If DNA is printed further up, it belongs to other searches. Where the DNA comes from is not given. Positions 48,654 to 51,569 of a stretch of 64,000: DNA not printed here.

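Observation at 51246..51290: In-frame 15-bp triple repeat creating three consecutive lipobox motifs (LIAC-C, LIAC-G, LIAC-A) in a signal peptide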

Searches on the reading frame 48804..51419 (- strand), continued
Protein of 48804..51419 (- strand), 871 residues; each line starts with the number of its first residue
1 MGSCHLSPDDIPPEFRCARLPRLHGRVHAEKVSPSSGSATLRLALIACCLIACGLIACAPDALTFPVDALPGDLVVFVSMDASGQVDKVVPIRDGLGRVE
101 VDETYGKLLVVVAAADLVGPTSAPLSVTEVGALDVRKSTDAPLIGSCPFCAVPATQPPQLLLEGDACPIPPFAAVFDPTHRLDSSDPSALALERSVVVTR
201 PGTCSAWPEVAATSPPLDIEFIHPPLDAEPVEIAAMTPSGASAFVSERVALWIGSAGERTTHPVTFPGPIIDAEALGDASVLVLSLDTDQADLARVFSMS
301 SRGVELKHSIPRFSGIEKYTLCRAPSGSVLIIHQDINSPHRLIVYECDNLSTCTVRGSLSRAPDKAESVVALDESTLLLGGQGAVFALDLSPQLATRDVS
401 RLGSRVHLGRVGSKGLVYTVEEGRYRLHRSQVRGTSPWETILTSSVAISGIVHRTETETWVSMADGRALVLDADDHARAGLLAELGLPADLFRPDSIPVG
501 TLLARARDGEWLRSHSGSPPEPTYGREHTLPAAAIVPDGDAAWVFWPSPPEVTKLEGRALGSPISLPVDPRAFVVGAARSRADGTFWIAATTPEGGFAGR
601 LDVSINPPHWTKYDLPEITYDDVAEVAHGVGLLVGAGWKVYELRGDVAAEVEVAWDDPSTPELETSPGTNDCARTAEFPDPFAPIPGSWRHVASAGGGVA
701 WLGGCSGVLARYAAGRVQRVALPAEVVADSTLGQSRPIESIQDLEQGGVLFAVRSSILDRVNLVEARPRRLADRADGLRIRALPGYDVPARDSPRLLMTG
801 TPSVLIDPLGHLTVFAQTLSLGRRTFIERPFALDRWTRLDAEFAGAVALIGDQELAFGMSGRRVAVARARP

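Call 44: fold_search(model_id=the predicted structure, library=pdb)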
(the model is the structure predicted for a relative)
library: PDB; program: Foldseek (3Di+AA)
matches with E <= 10: 1524; with E <= 0.001: 1206
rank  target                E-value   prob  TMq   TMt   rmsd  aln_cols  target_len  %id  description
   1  2ymu_A                3.5e-16  1.00  0.28  0.38  13.5       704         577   10  Structure of a highly repetitive propeller structure (released 2012-10-17)
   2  4nsx                  2.1e-15  1.00  0.32  0.40  12.4       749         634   12  Crystal Structure of the Utp21 tandem WD Domain (released 2014-02-19)
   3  9n6z_LT               5.6e-15  1.00  0.31  0.31  13.1       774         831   12  SSU processome maturation and disassembly, State D (released 2025-11-05)
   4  8glv_Cp               9.9e-15  1.00  0.39  0.32   9.6       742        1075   10  96-nm repeat unit of doublet microtubules from Chlamydomonas reinhardtii flagella (released 2023-05-31)
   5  1nr0                  1.3e-14  1.00  0.23  0.28  15.4       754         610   10  Two Seven-Bladed Beta-Propeller Domains Revealed By The Structure Of A C. elegans Homologue Of Yeast Actin Interacting P (released 2003-07-01)
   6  9n6v_LT               2.2e-14  1.00  0.33  0.32  10.8       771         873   11  SSU processome maturation and disassembly, State A (released 2025-11-05)
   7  6zqa_UU               2.8e-14  1.00  0.31  0.31  12.4       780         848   12  Cryo-EM structure of the 90S pre-ribosome from Saccharomyces cerevisiae, state A (Poly-Ala) (released 2020-09-23)
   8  9y6s_9X               3.1e-14  1.00  0.37  0.33  12.9       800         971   10  96-nm repeat of the Leishmania tarentolae doublet microtubule (released 2025-12-17)
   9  9n77_LT               3.3e-14  1.00  0.32  0.32  11.8       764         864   11  SSU processome maturation and disassembly, State K (released 2025-11-05)
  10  6zqd_UU               3.8e-14  1.00  0.33  0.32  11.9       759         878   12  Cryo-EM structure of the 90S pre-ribosome from Saccharomyces cerevisiae, state Post-A1 (released 2020-09-23)
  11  9d5n_CH               4.6e-14  1.00  0.33  0.41  12.0       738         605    9  48-nm doublet microtubule from Trichomonas vaginalis strain G3 (released 2025-05-14)
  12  9n73_LT               4.8e-14  1.00  0.33  0.32  11.2       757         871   11  SSU processome maturation and disassembly, State G (released 2025-10-29)
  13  5wyj_BE               8.1e-14  1.00  0.31  0.34  12.6       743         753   13  Cryo-EM structure of the 90S small subunit pre-ribosome (Dhr1-depleted, Enp1-TAP, state 1) (released 2017-03-29)
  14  9n73_LH               1.0e-13  1.00  0.36  0.37  12.1       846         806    9  SSU processome maturation and disassembly, State G (released 2025-10-29)
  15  9e5c_1c               1.9e-13  1.00  0.40  0.36  10.9       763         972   11  Cryo-EM structure of 96 nm repeat of microtubule doublet from T. brucei flagellum (released 2025-03-12)
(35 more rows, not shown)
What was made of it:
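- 48804..51326 (-): CDS of an 840-aa lipoprotein precursor (NCBI MBI4818488.1, HY791_19635). Alternative in-frame starts are GTG 51341 (845 aa) and ATG 51419 (871 aa, as called in the Logan assemblies). The mature part is a small N-terminal domain plus tandem beta-propellers. Foldseek hits to double beta-propellers (call 44).
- On Tandem beta-propeller lipoprotein family (unnamed): Foldseek against the PDB returns tandem WD or propeller structures at E of about 1e-16 to 1e-12, with modest TM-scores of 0.3-0.4 (call 44).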

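Call 54: list_cluster_members(proteins=[P0002, P0003, P0004, P0005, P0007, P0010, P0013, P0015, P0019, P0025])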
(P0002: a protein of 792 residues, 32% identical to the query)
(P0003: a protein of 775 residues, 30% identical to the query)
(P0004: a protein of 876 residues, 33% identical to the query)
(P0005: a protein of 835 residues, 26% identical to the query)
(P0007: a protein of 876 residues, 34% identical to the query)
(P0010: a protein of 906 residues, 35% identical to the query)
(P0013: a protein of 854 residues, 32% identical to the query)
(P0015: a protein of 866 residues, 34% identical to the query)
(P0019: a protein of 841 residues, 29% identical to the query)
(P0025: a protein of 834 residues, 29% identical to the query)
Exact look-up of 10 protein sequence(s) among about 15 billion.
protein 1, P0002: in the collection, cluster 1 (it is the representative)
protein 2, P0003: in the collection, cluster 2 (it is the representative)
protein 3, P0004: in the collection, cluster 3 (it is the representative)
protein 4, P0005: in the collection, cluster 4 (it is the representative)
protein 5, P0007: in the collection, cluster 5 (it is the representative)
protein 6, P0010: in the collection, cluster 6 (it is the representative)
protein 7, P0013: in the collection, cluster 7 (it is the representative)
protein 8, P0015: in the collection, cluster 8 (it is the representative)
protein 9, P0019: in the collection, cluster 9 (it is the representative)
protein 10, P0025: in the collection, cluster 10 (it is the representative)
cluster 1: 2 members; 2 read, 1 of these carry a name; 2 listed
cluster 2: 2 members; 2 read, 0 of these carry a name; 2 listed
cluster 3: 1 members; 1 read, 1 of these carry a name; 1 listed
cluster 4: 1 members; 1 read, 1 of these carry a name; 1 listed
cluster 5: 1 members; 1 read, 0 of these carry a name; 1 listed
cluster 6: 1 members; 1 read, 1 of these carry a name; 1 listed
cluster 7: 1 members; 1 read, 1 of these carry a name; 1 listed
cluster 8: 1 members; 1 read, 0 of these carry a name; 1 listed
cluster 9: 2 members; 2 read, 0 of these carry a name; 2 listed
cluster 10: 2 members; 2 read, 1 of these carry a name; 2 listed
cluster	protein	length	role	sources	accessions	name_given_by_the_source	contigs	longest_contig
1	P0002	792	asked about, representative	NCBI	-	-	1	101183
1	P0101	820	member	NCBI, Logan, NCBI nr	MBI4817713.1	MAG: hypothetical protein HY791_15735 [Deltaproteobacteria bacterium] | hypothetical protein [Deltaproteobacteria bacterium]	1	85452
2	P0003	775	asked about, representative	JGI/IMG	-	-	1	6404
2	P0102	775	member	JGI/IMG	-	-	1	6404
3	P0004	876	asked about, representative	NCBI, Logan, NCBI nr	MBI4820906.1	MAG: hypothetical protein HY791_31875 [Deltaproteobacteria bacterium] | hypothetical protein [Deltaproteobacteria bacterium]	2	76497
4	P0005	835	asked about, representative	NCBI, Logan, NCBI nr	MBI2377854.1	MAG: hypothetical protein HYV07_27880 [Deltaproteobacteria bacterium] | hypothetical protein [Deltaproteobacteria bacterium]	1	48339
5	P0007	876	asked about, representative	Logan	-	-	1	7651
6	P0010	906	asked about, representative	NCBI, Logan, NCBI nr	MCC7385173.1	MAG: hypothetical protein IT384_25220 [Deltaproteobacteria bacterium] | hypothetical protein [Deltaproteobacteria bacterium]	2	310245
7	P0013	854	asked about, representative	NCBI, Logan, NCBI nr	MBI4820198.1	MAG: hypothetical protein HY791_28240 [Deltaproteobacteria bacterium] | hypothetical protein [Deltaproteobacteria bacterium]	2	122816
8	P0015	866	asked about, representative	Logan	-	-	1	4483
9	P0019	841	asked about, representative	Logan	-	-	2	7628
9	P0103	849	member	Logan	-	-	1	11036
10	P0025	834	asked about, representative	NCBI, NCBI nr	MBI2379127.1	MAG: hypothetical protein HYV07_34365 [Deltaproteobacteria bacterium] | hypothetical protein [Deltaproteobacteria bacterium]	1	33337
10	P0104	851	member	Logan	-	-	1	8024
